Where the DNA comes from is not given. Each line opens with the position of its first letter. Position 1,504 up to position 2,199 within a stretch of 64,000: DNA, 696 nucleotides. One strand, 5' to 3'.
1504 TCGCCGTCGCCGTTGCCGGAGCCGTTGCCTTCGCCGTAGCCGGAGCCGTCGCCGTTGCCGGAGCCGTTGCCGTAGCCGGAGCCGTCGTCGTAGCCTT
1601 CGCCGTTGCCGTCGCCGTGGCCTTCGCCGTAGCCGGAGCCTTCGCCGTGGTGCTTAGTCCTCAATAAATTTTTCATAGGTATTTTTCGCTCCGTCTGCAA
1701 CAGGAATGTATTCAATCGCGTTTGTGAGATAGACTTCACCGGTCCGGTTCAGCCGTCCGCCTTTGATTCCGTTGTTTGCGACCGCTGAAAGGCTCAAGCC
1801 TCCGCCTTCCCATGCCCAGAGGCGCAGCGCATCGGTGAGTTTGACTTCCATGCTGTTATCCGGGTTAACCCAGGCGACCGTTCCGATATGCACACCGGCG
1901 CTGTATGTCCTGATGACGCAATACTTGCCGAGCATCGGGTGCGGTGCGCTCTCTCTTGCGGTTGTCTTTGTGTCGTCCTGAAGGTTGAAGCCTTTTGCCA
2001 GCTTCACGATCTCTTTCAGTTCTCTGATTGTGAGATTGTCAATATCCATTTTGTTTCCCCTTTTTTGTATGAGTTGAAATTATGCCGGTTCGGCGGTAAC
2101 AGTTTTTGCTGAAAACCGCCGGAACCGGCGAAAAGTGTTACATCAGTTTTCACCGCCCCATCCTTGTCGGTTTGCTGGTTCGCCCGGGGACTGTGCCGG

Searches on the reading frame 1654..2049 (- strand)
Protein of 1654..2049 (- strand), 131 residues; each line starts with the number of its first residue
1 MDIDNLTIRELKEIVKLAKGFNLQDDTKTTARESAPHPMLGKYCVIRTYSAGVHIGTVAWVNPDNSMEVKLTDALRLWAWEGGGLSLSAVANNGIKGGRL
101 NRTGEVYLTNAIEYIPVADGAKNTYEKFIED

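Call 70: search_protein_families(library=pfam, proteins=[window:1654-2049:-], max_evalue=0.001)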
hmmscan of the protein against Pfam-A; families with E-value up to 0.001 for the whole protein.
window:1654-2049:- (131 aa): 1 family
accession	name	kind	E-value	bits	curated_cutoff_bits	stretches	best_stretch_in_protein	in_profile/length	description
PF22253.2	DUF6948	-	6.4e-17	61.9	27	1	41-123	1-83/85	Domain of unknown function (DUF6948)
